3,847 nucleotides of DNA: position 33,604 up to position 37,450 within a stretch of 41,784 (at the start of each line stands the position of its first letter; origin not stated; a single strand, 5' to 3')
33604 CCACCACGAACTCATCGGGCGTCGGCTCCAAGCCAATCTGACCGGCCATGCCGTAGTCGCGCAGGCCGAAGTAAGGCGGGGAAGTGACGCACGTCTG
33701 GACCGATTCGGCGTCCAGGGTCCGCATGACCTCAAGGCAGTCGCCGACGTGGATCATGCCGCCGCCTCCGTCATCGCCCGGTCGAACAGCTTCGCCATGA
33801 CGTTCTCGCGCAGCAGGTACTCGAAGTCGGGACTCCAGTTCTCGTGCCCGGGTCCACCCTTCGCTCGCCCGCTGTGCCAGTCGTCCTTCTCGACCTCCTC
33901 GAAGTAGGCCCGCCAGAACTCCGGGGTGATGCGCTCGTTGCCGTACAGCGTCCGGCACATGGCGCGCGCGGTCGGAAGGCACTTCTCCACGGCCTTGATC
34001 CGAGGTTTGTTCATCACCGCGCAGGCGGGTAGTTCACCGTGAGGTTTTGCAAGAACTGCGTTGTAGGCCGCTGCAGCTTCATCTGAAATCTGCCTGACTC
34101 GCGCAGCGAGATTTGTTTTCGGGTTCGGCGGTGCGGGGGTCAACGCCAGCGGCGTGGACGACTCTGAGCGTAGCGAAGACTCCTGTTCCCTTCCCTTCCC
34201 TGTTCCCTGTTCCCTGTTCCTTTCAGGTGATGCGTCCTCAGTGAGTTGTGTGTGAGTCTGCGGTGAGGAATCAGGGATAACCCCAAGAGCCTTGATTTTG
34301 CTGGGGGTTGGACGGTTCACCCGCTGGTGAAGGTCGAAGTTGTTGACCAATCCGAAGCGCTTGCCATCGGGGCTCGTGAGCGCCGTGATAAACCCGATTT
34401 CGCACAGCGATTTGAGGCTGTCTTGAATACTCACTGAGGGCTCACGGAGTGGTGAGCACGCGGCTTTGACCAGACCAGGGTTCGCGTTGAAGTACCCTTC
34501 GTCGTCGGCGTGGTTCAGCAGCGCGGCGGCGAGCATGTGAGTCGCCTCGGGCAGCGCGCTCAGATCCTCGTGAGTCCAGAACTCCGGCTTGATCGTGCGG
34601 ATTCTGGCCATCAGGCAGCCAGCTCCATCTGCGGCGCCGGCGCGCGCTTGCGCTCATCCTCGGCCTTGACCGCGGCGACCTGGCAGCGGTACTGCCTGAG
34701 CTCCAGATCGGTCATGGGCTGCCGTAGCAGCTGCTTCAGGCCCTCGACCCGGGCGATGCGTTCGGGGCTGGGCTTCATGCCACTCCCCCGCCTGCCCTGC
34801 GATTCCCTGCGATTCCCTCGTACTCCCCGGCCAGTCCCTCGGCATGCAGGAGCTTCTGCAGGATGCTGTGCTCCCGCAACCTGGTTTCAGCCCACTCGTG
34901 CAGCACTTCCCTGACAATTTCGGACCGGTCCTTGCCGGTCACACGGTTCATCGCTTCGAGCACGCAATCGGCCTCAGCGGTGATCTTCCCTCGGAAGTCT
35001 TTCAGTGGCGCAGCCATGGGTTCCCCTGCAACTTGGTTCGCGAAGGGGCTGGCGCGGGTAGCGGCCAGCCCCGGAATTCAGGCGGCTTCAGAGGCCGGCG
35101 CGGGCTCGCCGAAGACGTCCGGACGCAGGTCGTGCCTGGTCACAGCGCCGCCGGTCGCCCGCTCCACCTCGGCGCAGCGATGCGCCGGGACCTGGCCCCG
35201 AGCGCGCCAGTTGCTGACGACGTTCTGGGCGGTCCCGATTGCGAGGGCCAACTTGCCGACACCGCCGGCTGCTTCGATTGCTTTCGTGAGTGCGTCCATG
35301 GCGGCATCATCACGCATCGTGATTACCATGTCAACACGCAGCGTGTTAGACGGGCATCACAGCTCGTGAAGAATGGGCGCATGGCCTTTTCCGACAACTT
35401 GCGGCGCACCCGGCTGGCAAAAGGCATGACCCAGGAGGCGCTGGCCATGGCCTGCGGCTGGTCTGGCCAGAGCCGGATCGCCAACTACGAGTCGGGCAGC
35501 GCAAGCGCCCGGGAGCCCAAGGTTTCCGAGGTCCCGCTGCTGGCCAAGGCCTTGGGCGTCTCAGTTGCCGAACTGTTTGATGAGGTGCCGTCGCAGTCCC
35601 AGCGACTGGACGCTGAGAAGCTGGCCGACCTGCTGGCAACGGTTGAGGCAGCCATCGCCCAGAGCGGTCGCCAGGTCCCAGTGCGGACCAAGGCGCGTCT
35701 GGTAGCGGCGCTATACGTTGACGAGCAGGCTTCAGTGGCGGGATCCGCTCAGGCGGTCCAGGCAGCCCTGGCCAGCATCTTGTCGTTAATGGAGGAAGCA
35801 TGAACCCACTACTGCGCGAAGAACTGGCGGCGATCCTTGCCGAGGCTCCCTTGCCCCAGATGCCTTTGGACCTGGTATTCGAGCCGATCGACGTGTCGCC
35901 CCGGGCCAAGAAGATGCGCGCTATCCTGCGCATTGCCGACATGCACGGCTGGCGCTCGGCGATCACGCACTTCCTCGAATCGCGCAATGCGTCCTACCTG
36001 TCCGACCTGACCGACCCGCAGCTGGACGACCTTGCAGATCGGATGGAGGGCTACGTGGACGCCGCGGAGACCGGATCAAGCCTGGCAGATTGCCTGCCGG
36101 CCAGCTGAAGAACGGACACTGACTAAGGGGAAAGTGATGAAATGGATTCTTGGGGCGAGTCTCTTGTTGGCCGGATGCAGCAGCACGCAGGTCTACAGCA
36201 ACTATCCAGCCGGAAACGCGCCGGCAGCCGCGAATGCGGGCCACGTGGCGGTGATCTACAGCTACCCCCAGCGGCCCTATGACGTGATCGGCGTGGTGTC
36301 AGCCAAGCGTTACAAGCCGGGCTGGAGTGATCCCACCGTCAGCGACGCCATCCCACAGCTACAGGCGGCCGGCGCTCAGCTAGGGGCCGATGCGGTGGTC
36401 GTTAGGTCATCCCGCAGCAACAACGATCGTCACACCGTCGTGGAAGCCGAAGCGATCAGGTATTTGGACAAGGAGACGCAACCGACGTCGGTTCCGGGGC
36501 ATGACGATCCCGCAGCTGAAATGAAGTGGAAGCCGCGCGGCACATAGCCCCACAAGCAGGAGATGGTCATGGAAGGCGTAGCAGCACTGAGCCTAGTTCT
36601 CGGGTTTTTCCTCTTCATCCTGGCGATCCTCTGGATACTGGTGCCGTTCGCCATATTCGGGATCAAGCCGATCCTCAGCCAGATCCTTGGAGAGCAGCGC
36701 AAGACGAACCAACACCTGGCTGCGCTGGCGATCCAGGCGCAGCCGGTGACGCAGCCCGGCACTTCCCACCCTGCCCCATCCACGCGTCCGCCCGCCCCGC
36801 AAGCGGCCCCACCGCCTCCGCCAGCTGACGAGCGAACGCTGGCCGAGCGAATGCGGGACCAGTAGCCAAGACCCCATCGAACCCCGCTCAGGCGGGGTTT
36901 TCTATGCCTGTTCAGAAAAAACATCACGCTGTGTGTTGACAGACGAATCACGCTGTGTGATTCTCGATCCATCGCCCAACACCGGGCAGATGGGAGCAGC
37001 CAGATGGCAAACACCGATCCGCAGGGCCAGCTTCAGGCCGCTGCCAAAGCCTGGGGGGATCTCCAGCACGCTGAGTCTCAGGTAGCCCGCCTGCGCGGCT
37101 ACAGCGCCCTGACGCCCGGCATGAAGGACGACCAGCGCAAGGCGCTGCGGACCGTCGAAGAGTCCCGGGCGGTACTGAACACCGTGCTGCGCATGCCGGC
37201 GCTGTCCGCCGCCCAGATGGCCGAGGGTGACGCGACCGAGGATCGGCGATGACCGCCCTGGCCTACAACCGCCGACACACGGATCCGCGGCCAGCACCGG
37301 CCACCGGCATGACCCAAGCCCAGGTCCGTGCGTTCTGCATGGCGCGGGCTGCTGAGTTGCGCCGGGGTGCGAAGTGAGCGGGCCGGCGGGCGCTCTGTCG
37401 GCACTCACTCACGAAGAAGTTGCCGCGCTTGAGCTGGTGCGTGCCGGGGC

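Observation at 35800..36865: Three unknown genes co-transcribed with the repressor in the rexAB slot: candidate prophage-expressed exclusion/defence module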

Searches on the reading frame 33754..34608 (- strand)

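Call 88: search_protein_families(library=phrogs, max_evalue=0.00001, proteins=[window:33754-34608:-])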
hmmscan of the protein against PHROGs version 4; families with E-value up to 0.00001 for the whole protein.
window:33754-34608:- (284 aa): 8 families
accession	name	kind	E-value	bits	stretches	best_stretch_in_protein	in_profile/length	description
phrog_1408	-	DNA, RNA and nucleotide metabolism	5e-29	102.7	1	1-143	2-138/302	replication initiation protein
phrog_16167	-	DNA, RNA and nucleotide metabolism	6.8e-24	86.1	1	1-168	2-151/315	replication initiation protein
phrog_2149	-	DNA, RNA and nucleotide metabolism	2.1e-17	64.9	1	1-175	1-178/289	replication initiation protein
phrog_345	-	DNA, RNA and nucleotide metabolism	1e-12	49.4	1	31-274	56-284/297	replication initiation O-like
phrog_5810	-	DNA, RNA and nucleotide metabolism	4e-12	47.3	1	28-275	21-262/268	replication initiation protein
phrog_5718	-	DNA, RNA and nucleotide metabolism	9.3e-10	39.1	1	2-106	3-110/394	HNH endonuclease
phrog_12556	-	DNA, RNA and nucleotide metabolism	1.1e-08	36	1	1-96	2-94/347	replication initiation protein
phrog_17247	-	unknown function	7.6e-08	33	1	1-146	2-143/295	-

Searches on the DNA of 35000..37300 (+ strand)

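Call 15: search_dna_similar(query=window:35000-37300:+, collection=phages, mode=distant, max_rows=30)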
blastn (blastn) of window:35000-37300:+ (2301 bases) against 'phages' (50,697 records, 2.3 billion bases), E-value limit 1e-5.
Records with a match: 4; places in all: 4; records where one place covers at least 80% of the query: 0.
Best place of each record, by identity: 80-90% 4.
By first word of the organism name: Xanthomonas 4.
By host as written in the record: Xanthomonas oryzae pv. oryzae 2; Xanthomonas translucens pv. translucens (DSM 18974) 2.
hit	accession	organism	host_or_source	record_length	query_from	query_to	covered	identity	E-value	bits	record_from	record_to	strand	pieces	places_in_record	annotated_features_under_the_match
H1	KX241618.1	Xanthomonas phage Xoo-sp2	Xanthomonas oryzae pv. oryzae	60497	2071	2134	3%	87.9%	5e-9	70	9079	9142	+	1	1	hypothetical protein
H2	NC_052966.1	Xanthomonas phage Xoo-sp2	Xanthomonas oryzae pv. oryzae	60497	2071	2134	3%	87.9%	5e-9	70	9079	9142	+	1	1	hypothetical protein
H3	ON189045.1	Xanthomonas phage Elanor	Xanthomonas translucens pv. translucens ...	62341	2070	2135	3%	80.3%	3e-6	62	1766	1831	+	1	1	hypothetical protein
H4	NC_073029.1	Xanthomonas phage Elanor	Xanthomonas translucens pv. translucens ...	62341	2070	2135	3%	80.3%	3e-6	62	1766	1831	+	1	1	hypothetical protein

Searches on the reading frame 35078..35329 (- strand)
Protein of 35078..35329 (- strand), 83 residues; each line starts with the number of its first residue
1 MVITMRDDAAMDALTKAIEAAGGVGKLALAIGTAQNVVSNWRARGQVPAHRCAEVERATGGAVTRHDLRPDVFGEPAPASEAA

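Call 11: search_protein_families(library=pfam, max_evalue=1, proteins=[window:35078-35329:-])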
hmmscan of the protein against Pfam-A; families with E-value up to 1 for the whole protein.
window:35078-35329:- (83 aa): 3 families
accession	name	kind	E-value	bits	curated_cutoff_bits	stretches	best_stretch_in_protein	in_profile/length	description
PF15943.11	YdaS_toxin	-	2.4e-20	72.6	30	1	14-76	1-64/65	Bacterial toxin YdaS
PF14549.12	P22_Cro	-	1.2e-08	35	30.2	1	16-66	4-52/60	DNA-binding transcriptional regulator Cro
PF07022.19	Phage_CI_repr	-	0.046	14.5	22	1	15-60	4-51/65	Bacteriophage CI repressor helix-turn-helix domain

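Call 12: search_protein_families(library=phrogs, max_evalue=1, proteins=[window:35078-35329:-])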
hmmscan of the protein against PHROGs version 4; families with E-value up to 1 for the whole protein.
window:35078-35329:- (83 aa): 8 families
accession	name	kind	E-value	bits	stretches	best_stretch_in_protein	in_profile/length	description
phrog_35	-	transcription regulation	4.1e-20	73.6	1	5-80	69-145/181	transcriptional repressor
phrog_25161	-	unknown function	1.4e-12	49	1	10-80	4-75/163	-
phrog_409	-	transcription regulation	8.6e-07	30.5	1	16-63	19-65/127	transcriptional regulator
phrog_8008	-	DNA, RNA and nucleotide metabolism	0.0025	18.5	1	17-49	10-41/66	DNA binding protein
phrog_10248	-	unknown function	0.0085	17.9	1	26-80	19-72/103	-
phrog_2856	-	transcription regulation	0.018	15.6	1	14-57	52-95/165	transcriptional regulator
phrog_4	-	transcription regulation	0.03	14.3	1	19-61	60-104/400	transcriptional repressor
phrog_4441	-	DNA, RNA and nucleotide metabolism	0.19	13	1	27-50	24-47/98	HTH DNA binding protein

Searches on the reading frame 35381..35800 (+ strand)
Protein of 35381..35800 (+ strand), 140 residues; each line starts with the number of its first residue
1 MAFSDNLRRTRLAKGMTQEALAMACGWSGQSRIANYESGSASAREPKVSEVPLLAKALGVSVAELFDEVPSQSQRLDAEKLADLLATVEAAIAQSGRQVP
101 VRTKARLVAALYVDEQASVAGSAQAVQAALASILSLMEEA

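Call 11: search_protein_families(library=pfam, max_evalue=1, proteins=[window:35381-35800:+])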
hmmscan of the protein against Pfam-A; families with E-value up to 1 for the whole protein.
window:35381-35800:+ (140 aa): 5 families
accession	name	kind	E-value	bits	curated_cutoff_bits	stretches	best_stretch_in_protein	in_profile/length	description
PF01381.28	HTH_3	-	1.8e-11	44.4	23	1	7-65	1-55/55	Helix-turn-helix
PF13560.12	HTH_31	-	9e-10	39.2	27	1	3-65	2-61/64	Helix-turn-helix domain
PF12844.13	HTH_19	-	1.5e-05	25.2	30.2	1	6-66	3-59/64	Helix-turn-helix domain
PF06228.19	ChuX_HutX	-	0.038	14.3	25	1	55-90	1-37/134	Haem utilisation ChuX/HutX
PF13443.12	HTH_26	-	0.087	13.5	22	1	6-69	1-61/63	Cro/C1-type HTH DNA-binding domain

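Call 12: search_protein_families(library=phrogs, max_evalue=1, proteins=[window:35381-35800:+])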
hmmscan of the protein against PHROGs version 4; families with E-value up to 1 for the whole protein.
window:35381-35800:+ (140 aa): 18 families
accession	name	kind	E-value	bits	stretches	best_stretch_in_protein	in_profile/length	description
phrog_4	-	transcription regulation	4.4e-12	46.7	1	1-90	135-205/400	transcriptional repressor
phrog_3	-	transcription regulation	5.8e-11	43.8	1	1-77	87-157/430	transcriptional repressor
phrog_8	-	transcription regulation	1.2e-10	42.4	1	6-81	165-231/346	transcriptional regulator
phrog_2967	-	transcription regulation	9.7e-08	32.8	1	2-73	10-77/225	transcriptional regulator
phrog_5823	-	transcription regulation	1.9e-07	31.6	1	2-120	6-125/404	transcriptional regulator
phrog_2439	-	transcription regulation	1.7e-05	24.9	1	4-71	9-72/367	transcriptional regulator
phrog_1373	-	transcription regulation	2.6e-05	25.3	1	5-112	66-153/166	transcriptional regulator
phrog_2328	-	transcription regulation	5.8e-05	23.9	1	3-72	16-80/128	transcriptional repressor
phrog_7241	-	transcription regulation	0.00027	22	1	7-66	66-121/122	transcriptional regulator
phrog_9908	-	DNA, RNA and nucleotide metabolism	0.0007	19.8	1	4-52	15-62/282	DNA binding protein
phrog_4836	-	transcription regulation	0.0013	19.3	1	4-89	77-161/194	CII-like regulator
phrog_38027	-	transcription regulation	0.011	16.8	1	4-68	70-130/143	transcriptional repressor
phrog_7950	-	transcription regulation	0.015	16.3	1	4-47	9-51/68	transcriptional repressor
phrog_4583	-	transcription regulation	0.033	15.2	1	5-73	13-77/81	transcriptional repressor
phrog_2339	-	DNA, RNA and nucleotide metabolism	0.062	14.3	1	6-41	29-63/98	HTH DNA binding protein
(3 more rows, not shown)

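Call 13: search_protein_families(library=padloc, max_evalue=1, proteins=[window:35381-35800:+])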
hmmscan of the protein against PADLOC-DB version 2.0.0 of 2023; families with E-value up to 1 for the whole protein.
window:35381-35800:+ (140 aa): 10 families
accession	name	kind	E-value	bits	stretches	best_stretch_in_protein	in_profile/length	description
PDLC04142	capH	-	8.3e-06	24.8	1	1-90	5-74/103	capH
PDLC03665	Control_protein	-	1.3e-05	23.3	1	2-67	8-70/77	control protein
PDLC02926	HTH_VI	-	6.9e-05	21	1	4-66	3-61/92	-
PDLC03951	RmrA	-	8.4e-05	19.7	1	4-74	10-76/400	-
PDLC03952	RmrA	-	0.00063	16.7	1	5-72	25-88/395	-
PDLC03664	Control_protein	-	0.00071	18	1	3-66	14-73/74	control protein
PDLC03954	RmrA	-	0.00093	16.2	1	5-68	13-72/380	-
PDLC03947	RmrA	-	0.007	13.2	1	4-43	13-51/383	-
PDLC03668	Control_protein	-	0.015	13.8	1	7-62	13-64/79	control protein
PDLC03667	Control_protein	-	0.017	13.4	1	7-64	6-63/101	control protein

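Call 14: search_protein_families(library=ncbifam, max_evalue=1, proteins=[window:35381-35800:+])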
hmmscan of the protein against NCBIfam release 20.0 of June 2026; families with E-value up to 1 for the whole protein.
window:35381-35800:+ (140 aa): 7 families
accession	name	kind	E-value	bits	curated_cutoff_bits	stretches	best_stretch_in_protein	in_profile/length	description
NF041951.1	phage_RstR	subfamily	7.6e-09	35.8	80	1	1-74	1-70/108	RstR family transcriptional repressor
NF047948.1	male_kill_WMK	equivalog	4.5e-06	26.3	300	1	6-90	166-244/300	WO male-killing family protein Wmk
NF006015.0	PRK08154.1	subfamily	5.5e-06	25.8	204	1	4-99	32-121/314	anaerobic benzoate catabolism transcriptional regulator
TIGR03070.1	couple_hipB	subfamily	8.9e-05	22.4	71.65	1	3-49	3-48/58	type II toxin-antitoxin system Y4mF family antitoxin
TIGR03830.1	CxxCG_CxxCG_HTH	subfamily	0.0029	17.4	61.8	1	5-46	68-108/127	type II TA system antitoxin MqsA family protein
TIGR00270.2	TIGR00270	equivalog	0.0061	16.4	110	1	3-74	76-143/159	multiprotein bridging factor aMBF1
NF052239.1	antitox_spr1629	equivalog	0.17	11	335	1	3-82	3-79/377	spr1629 family repressor/antitoxin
